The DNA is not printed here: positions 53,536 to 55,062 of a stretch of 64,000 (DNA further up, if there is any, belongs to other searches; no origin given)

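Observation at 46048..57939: Ten-gene efflux operon with SEVEN tandem FtsX/MacB-type permease paralogs behind a single ATPase, adaptor and membrane-bound regulator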

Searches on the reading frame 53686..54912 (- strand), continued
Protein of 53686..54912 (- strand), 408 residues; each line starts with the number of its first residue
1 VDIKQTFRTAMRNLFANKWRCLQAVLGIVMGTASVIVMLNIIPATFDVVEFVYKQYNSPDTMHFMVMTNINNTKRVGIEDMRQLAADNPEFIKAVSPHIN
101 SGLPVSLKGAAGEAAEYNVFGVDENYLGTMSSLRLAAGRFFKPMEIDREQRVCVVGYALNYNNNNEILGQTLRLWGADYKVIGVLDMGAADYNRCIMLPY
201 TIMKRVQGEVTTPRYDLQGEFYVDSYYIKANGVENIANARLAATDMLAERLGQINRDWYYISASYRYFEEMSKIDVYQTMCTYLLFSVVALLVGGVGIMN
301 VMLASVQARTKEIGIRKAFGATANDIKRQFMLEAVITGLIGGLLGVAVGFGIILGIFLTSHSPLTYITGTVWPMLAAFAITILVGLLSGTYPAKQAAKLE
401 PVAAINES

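Call 41: find_encoding_contigs(protein=P0065, flank=10000, max_places=2)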
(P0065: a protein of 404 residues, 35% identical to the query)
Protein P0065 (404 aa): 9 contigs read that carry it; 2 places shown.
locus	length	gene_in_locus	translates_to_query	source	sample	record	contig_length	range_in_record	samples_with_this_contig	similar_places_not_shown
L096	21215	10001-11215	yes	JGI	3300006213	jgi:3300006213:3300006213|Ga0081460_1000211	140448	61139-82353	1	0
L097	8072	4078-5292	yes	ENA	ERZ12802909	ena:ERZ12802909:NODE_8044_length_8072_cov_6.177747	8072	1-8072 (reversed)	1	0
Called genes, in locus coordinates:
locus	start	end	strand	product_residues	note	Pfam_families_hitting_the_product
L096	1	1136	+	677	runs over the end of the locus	PF12733:Cadherin-like, PF07833:Cu_amine_oxidN1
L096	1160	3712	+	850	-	PF09992:NAGPA, PF00395:SLH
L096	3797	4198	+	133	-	-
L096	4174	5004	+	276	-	PF00156:Pribosyltran (weak)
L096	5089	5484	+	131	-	PF07883:Cupin_2 (faint)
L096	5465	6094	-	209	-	PF02311:AraC_binding (weak), PF07883:Cupin_2 (weak), PF00165:HTH_AraC, PF12833:HTH_18, PF00165:HTH_AraC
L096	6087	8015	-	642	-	PF05569:Peptidase_M56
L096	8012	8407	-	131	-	PF03965:Penicillinase_R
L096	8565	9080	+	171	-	-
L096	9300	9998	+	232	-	PF12844:HTH_19, PF13560:HTH_31, PF01381:HTH_3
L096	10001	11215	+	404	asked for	PF12704:MacB_PCD, PF02687:FtsX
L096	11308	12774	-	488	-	PF00474:SSF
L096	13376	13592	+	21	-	-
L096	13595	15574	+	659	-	PF01642:MM_CoA_mutase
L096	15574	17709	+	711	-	PF01642:MM_CoA_mutase, PF02310:B12-binding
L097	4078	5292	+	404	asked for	PF12704:MacB_PCD, PF02687:FtsX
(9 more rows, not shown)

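Call 42: find_encoding_contigs(protein=P0043, flank=10000, max_places=2)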
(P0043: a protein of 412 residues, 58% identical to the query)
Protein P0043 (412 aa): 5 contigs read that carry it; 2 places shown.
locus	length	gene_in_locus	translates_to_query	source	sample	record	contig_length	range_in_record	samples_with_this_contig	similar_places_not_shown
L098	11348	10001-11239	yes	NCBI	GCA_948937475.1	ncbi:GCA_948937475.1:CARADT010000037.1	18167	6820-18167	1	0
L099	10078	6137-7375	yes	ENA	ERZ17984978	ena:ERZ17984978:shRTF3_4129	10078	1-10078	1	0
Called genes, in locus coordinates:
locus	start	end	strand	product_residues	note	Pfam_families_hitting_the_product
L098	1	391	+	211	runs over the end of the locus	PF00899:ThiF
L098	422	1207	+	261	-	PF05690:ThiG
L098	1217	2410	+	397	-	PF04055:Radical_SAM, PF06968:BATS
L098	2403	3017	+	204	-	PF02581:TMP-TENI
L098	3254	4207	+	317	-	-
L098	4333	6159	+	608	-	PF01522:Polysacc_deac_1, PF13287:Fn3_assoc, PF13290:CHB_HEX_C_1, PF13287:Fn3_assoc, PF13290:CHB_HEX_C_1, PF00395:SLH (weak)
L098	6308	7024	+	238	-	PF12844:HTH_19, PF13384:HTH_23 (faint), PF13560:HTH_31, PF01381:HTH_3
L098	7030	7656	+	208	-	PF02687:FtsX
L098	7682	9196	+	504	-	PF00364:Biotin_lipoyl (faint), PF25997:BSH_YhbJ (faint), PF25917:BSH_RND, PF25917:BSH_RND, PF25973:BSH_CzcB, PF25984:BSH_YknX, PF25990:Beta-barrel_YknX, PF25975:CzcB_C (weak), +2 more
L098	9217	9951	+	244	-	PF00005:ABC_tran, PF02463:SMC_N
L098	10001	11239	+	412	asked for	PF12704:MacB_PCD, PF02687:FtsX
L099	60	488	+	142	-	PF02646:RmuC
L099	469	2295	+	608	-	PF01522:Polysacc_deac_1, PF13287:Fn3_assoc, PF13290:CHB_HEX_C_1, PF13287:Fn3_assoc, PF13290:CHB_HEX_C_1, PF00395:SLH (weak)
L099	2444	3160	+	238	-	PF12844:HTH_19, PF13384:HTH_23 (faint), PF13560:HTH_31, PF01381:HTH_3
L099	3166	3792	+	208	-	PF02687:FtsX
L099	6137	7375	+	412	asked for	PF12704:MacB_PCD, PF02687:FtsX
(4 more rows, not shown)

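Call 43: list_cluster_members(proteins=[P0012, P0002, P0038, P0001])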
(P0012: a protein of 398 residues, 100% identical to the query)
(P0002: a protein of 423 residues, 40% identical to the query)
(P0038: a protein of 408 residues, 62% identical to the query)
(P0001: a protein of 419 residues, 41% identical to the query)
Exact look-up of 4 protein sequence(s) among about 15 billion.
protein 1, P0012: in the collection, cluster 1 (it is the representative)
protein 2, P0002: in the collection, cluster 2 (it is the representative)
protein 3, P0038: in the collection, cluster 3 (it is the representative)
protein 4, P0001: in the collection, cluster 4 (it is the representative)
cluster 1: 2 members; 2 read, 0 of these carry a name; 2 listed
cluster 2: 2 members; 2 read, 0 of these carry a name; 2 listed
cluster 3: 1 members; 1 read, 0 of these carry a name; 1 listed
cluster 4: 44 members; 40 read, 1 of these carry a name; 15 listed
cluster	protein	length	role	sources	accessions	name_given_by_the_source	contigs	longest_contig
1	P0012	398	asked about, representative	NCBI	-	-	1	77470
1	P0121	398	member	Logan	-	-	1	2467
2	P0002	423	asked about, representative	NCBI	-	-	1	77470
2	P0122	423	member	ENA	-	-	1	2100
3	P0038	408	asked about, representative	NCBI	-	-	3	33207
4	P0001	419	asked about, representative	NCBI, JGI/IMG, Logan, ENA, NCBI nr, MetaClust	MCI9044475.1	MAG: FtsX-like permease family protein [Peptococcaceae bacterium] | putative ABC transport system permease protein | FtsX-like permease family protein [Peptococcaceae bacterium]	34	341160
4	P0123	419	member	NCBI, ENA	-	-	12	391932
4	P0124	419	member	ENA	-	-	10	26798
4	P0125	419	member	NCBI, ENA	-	-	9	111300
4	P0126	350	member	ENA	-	-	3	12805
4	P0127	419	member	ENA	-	-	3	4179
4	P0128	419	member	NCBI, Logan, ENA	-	-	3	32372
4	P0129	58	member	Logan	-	-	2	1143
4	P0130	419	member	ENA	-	-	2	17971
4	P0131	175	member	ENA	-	-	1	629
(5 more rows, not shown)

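Call 50: find_related_loci(query=A1, collection=metagenome_contigs, flank=10000)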
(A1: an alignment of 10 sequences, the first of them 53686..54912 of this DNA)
Query A1 (408 aa) in metagenome_contigs; peptide patterns used: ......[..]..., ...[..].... (x = any residue, [..] = any of these).
600 stretches matched a pattern (row limit reached: there are more); 563 encode a relative of the query (tblastn E <= 1e-3); the best 80 are kept; 80 distinct loci.
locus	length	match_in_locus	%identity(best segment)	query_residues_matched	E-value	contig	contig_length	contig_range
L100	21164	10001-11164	32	13-406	5e-47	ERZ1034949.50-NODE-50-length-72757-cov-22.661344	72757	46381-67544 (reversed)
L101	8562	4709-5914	30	1-405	5e-45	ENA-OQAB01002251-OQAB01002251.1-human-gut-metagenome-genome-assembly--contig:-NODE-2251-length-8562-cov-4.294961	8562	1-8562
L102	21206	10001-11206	31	1-405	3e-44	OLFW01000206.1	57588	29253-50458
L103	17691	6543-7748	30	1-405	1e-43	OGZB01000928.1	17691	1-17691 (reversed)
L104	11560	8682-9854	29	6-406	2e-43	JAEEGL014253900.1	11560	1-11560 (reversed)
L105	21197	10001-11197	32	4-406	4e-43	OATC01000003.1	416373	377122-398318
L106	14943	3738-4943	31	1-405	8e-43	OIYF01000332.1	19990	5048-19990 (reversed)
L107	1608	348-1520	28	5-406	4e-43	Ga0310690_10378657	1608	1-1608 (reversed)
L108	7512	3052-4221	30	10-406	6e-42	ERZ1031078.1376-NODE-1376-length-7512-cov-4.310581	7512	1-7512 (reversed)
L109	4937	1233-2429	32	4-406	9e-42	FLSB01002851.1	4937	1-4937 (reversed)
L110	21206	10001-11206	29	1-405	1e-41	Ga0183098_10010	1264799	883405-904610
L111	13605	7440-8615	30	1-405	1e-41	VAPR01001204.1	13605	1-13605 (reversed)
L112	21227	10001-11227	30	1-405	3e-41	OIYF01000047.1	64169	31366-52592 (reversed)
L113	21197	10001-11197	32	4-406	4e-41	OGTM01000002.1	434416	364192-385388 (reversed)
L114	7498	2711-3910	30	11-405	6e-41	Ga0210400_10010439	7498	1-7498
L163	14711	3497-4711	29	1-405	1e-34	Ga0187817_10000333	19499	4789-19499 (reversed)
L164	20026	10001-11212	27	1-405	8e-35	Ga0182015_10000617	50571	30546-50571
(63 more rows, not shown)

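Call 54: search_protein_families(library=pfam, proteins=[L163:7328-8494:+, L163:8582-9982:-, L163:9883-11742:-, L163:6050-7309:+, L164:15825-17054:+, L164:17109-18218:+, L164:18187-19026:+, L164:7607-8305:+, L164:8504-9043:-, L164:4938-6419:-], max_evalue=0.0001)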
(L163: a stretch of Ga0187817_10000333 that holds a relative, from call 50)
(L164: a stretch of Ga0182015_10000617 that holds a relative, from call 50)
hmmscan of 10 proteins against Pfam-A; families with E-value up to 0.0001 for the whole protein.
L163:7328-8494:+ (388 aa): 4 families
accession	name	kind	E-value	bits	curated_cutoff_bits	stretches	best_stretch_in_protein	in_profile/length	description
PF13506.12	Glyco_transf_21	-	4.1e-49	166.8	21.7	1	106-281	1-174/174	Glycosyl transferase family 21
PF13641.12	Glyco_tranf_2_3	-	3.1e-21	76.9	27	1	76-282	26-230/230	Glycosyltransferase like family 2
PF13632.12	Glyco_trans_2_3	-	2.9e-13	50.5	27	1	141-329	3-197/198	Glycosyl transferase family group 2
PF00535.33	Glycos_transf_2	-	5.2e-06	26.9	23.3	1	64-226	11-167/168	Glycosyl transferase family 2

L163:8582-9982:- (466 aa): 4 families
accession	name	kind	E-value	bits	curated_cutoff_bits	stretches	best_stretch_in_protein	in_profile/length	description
PF13506.12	Glyco_transf_21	-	1.3e-39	135.8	21.7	1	175-348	1-173/174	Glycosyl transferase family 21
PF13641.12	Glyco_tranf_2_3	-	9.6e-17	62.2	27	1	122-348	3-228/230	Glycosyltransferase like family 2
PF13632.12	Glyco_trans_2_3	-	1.2e-14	55.1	27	1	209-391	2-191/198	Glycosyl transferase family group 2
PF00535.33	Glycos_transf_2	-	8.9e-07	29.4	23.3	1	127-294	5-167/168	Glycosyl transferase family 2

L163:9883-11742:- (619 aa): 1 family
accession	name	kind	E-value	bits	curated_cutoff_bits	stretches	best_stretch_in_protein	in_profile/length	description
PF13231.12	PMT_2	-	3.1e-13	50.7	26.1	1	87-246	2-157/160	Dolichyl-phosphate-mannose-protein mannosyltransferase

L163:6050-7309:+ (419 aa): 2 families
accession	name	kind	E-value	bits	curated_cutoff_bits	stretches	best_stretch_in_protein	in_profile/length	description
PF12704.14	MacB_PCD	-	3.6e-39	135.6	27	1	25-257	1-206/207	MacB-like periplasmic core domain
PF02687.27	FtsX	-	9.7e-20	71.3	25.5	1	298-412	2-120/120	FtsX-like permease C-terminal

L164:15825-17054:+ (409 aa): 3 families
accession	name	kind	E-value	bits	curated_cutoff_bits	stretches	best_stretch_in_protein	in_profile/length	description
PF13506.12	Glyco_transf_21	-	9.4e-39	133.1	21.7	2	181-297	59-174/174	Glycosyl transferase family 21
PF13632.12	Glyco_trans_2_3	-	2.3e-15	57.4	27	1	138-345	2-197/198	Glycosyl transferase family group 2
PF13641.12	Glyco_tranf_2_3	-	1e-14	55.5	27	1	72-298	25-230/230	Glycosyltransferase like family 2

L164:17109-18218:+ (369 aa): 1 family
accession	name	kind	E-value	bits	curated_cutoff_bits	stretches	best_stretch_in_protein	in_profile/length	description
PF00355.32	Rieske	-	3.9e-21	75.2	20.3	1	24-106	1-82/88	Rieske [2Fe-2S] domain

L164:18187-19026:+ (279 aa): 0 families

L164:7607-8305:+ (232 aa): 1 family
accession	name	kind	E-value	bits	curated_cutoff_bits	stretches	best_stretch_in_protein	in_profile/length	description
PF24738.1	DUF7689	-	2.3e-36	125.5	22.6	1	108-227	1-117/118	Domain of unknown function (DUF7689)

L164:8504-9043:- (179 aa): 0 families

L164:4938-6419:- (493 aa): 2 families
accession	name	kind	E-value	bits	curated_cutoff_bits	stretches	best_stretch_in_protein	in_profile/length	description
PF01120.23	Alpha_L_fucos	-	4.3e-122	408.3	25.2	1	16-369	5-345/345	Alpha-L-fucosidase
PF16757.11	Fucosidase_C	-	3.3e-08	34.4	25.6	1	420-490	10-87/88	Alpha-L-fucosidase C-terminal domain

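Call 71: predict_structure(alignment_id=A3)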
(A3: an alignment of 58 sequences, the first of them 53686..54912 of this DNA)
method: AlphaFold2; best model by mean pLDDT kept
length: 408 residues; sequences in the alignment: 58
mean_pLDDT: 91.7   pTM: 0.79
mean pLDDT of the five models: 91.7, 91.2, 91.1, 90.5, 89.3
residues with pLDDT >= 90: 312; 70-90: 90; 50-70: 6; < 50: 0
segments of 3 or more residues with pLDDT < 50: none
pLDDT, mean of each block of 10 residues (from residue 1): 79 81 93 94 89 84 96 93 97 97 88 80 95 94 97 96 94 96 93 94 92 81 96 96 97 93 94 93 94 95 92 93 94 92 95 89 77 92 95 95 85
secondary structure, 60 per line:
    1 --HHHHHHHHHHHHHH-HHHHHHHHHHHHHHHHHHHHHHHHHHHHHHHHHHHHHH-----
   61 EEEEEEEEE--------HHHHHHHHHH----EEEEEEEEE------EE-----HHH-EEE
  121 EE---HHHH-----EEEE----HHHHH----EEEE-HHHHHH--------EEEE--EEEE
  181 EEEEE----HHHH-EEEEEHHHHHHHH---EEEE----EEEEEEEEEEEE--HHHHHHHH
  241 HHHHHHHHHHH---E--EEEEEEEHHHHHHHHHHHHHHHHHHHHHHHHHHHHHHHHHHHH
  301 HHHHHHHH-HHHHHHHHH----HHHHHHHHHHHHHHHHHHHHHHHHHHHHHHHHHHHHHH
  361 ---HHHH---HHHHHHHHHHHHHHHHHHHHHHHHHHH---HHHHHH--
elements in order: H3-16 H18-55 E61-69 H78-87 E92-100 E118-122 H126-129 E135-138 H143-147 E152-155 H157-162 E171-174 E177-185 H190-193 E195-199 H200-207 E211-214 E219-230 H233-251 E258-264 H265-308 H310-318 H323-360 H364-367 H371-397 H401-406

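Call 73: fold_search(model_id=the predicted structure, library=pdb)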
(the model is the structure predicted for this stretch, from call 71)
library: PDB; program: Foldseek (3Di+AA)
matches with E <= 10: 398; with E <= 0.001: 62
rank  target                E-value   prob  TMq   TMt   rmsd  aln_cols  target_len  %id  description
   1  5gko_A                5.7e-19  1.00  0.63  0.42   7.4       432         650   25  Crystal structure of tripartite-type ABC transporter, MacB from Acinetobacter baumannii (released 2017-11-15)
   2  5lil_A                7.2e-19  1.00  0.42  0.31  10.9       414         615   26  Structure of Aggregatibacter actinomycetemcomitans MacB bound to ATPyS (P21) (released 2017-11-15)
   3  5xu1_M                8.7e-19  1.00  0.65  0.68   6.0       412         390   21  Structure of a non-canonical ABC transporter from Streptococcus pneumoniae R6 (released 2018-01-24)
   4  5lj6                  1.0e-17  1.00  0.43  0.32  10.7       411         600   25  Structure of Aggregatibacter actinomycetemcomitans MacB bound to ATPyS (P6522) (released 2017-11-15)
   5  5lil_B                1.0e-17  1.00  0.42  0.31  11.0       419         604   25  Structure of Aggregatibacter actinomycetemcomitans MacB bound to ATPyS (P21) (released 2017-11-15)
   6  5lj7_B                1.2e-17  1.00  0.42  0.31  10.6       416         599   25  Structure of Aggregatibacter actinomycetemcomitans MacB bound to ATP (P21) (released 2017-11-15)
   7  5xu1_S                4.5e-17  1.00  0.56  0.60   7.8       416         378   20  Structure of a non-canonical ABC transporter from Streptococcus pneumoniae R6 (released 2018-01-24)
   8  5lj7_A                2.4e-16  1.00  0.41  0.31  10.2       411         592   24  Structure of Aggregatibacter actinomycetemcomitans MacB bound to ATP (P21) (released 2017-11-15)
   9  5nik_J                5.0e-16  1.00  0.52  0.38   8.6       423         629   24  Structure of the MacAB-TolC ABC-type tripartite multidrug efflux pump (released 2017-05-24)
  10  9rlc_E                1.2e-13  1.00  0.50  0.49   8.6       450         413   17  LolCDE complex with Lpp lipoprotein (released 2026-01-21)
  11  9rld_E                1.4e-13  1.00  0.49  0.49   8.7       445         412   17  LolCDE complex with Lpp lipoprotein (released 2026-01-21)
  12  9xro_E                2.5e-12  1.00  0.37  0.39  11.1       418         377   17  LolCDE in complex with SMT-738_3 (released 2026-03-18)
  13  9o9x_C                5.7e-12  1.00  0.42  0.39  11.1       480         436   18  ytrEF nucleotide-free conformation (released 2025-10-15)
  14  7arh_E                2.9e-11  1.00  0.47  0.47   9.0       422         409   17  LolCDE in complex with lipoprotein (released 2021-04-07)
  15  9rld_C                6.3e-11  1.00  0.39  0.40  10.8       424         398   15  LolCDE complex with Lpp lipoprotein (released 2026-01-21)
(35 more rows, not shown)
